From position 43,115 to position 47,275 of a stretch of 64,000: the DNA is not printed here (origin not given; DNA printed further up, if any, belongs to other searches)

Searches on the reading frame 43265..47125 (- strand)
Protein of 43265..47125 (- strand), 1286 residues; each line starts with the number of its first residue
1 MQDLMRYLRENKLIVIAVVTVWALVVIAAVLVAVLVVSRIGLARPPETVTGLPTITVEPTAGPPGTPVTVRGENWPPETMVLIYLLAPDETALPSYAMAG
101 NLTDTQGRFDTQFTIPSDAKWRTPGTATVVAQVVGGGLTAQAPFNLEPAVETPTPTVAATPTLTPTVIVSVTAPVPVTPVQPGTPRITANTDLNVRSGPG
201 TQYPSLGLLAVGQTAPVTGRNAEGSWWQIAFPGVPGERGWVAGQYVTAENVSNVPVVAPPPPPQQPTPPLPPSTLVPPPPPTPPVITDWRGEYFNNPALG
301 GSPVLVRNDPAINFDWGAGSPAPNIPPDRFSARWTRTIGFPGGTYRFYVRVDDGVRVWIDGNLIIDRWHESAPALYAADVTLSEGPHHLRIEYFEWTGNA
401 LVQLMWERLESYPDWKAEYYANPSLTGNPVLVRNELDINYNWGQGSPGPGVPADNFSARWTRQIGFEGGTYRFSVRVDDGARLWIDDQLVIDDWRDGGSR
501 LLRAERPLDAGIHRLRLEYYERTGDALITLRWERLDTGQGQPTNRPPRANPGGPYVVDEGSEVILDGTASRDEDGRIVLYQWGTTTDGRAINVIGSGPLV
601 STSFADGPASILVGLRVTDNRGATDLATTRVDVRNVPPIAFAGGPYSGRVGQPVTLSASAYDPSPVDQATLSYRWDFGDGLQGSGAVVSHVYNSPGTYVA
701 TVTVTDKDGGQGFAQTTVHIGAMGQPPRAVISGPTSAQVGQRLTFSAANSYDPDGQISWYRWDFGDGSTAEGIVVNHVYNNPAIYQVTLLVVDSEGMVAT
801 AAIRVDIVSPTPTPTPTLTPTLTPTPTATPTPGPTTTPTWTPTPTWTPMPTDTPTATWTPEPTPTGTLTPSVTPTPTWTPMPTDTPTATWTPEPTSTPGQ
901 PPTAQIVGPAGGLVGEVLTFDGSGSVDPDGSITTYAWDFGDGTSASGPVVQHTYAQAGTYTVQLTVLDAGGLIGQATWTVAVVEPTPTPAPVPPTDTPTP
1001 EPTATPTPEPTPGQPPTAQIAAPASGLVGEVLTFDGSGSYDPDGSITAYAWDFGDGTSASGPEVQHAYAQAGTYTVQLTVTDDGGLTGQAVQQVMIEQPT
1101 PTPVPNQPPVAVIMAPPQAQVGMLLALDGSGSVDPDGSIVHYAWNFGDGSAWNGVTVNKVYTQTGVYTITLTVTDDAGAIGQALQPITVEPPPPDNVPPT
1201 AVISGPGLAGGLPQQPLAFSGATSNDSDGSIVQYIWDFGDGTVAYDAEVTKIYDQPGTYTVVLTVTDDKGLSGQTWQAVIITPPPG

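Call 50: search_protein_families(library=pfam, proteins=[window:43265-47125:-], max_evalue=0.00001)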
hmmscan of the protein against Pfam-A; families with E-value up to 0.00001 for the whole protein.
window:43265-47125:- (1286 aa): 9 families
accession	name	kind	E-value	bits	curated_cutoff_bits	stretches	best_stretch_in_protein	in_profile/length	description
PF18911.6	PKD_4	-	9.5e-145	471.5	27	6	1014-1091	2-80/85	PKD domain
PF00801.26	PKD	-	4.5e-99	325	23.5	6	1026-1091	11-76/80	PKD domain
PF22352.2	K319L-like_PKD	-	2.2e-48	162.6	27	3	1032-1095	14-83/84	K319L-like, PKD domain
PF07691.17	PA14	-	8.4e-47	159.1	24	2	416-538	6-139/147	PA14 domain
PF21027.3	Sde0182_C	-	8.2e-11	42.8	27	0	1032-1080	2-49/83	Cellulose-binding protein Sde0182, C-terminal domain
PF08239.17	SH3_3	-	2.8e-09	37.5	27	1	192-246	2-53/54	Bacterial SH3 domain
PF02010.21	REJ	-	9.4e-08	31.5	25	0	694-768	51-132/452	REJ domain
PF07495.19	Y_Y_Y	-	5.7e-06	26.6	26.6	0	691-720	33-62/65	Y_Y_Y domain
PF23722.1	Beta-sand_DEX1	-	7.4e-06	26.9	27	0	772-797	50-75/99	DEX1 beta-sandwich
